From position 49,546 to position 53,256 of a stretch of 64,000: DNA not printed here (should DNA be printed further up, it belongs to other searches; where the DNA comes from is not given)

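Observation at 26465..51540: One Lys-rich, disulfide-framed helical module is reused in at least seven secreted proteins with unrelated catalytic parts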

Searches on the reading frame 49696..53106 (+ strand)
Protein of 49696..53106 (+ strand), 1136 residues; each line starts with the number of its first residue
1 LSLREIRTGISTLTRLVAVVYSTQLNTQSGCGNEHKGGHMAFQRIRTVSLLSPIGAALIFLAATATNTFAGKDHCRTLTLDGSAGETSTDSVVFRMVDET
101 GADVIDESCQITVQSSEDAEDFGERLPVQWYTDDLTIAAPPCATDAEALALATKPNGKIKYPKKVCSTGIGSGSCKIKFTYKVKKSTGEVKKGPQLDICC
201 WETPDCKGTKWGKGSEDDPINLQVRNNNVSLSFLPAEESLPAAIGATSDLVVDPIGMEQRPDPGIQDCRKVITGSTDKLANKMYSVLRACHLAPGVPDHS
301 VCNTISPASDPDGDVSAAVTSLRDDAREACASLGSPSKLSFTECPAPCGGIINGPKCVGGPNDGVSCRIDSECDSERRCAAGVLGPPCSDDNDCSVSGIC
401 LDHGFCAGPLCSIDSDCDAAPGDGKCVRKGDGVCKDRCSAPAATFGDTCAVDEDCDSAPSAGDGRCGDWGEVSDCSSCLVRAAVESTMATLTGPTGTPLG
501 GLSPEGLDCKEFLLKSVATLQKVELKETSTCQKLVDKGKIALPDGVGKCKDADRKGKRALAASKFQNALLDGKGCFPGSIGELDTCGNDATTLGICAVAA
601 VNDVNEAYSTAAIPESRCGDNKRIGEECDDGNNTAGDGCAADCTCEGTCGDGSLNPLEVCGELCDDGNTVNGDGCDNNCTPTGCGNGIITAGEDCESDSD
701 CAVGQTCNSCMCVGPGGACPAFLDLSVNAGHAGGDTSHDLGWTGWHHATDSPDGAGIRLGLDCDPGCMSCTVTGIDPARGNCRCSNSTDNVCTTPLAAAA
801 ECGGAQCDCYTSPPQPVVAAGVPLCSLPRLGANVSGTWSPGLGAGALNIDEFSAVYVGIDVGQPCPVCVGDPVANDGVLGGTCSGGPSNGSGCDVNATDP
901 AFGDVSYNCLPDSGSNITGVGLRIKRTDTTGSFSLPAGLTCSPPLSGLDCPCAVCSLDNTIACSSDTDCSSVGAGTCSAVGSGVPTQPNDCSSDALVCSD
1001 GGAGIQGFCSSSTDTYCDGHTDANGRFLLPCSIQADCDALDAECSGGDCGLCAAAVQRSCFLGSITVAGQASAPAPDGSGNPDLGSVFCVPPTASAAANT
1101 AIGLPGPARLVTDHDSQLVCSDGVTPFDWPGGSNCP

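Call 4: search_protein_families(library=pfam, proteins=[window:49696-53106:+], max_evalue=0.1)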
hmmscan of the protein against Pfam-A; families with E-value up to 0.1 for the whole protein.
window:49696-53106:+ (1136 aa): 1 family
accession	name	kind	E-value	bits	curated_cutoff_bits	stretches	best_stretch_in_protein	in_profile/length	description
PF13948.11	DUF4215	-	0.0024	18.5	27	1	642-679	14-46/47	Domain of unknown function (DUF4215)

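Call 5: search_protein_families(library=ncbifam, proteins=[window:49696-53106:+], max_evalue=0.1)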
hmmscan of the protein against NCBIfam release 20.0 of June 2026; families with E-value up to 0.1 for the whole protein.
window:49696-53106:+ (1136 aa): 1 family
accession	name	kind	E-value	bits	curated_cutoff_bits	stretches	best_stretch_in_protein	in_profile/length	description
TIGR02232.1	myxo_disulf_rpt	repeat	3.3e-09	36.4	20.8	2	616-647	2-34/38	cysteine-rich acidic repeat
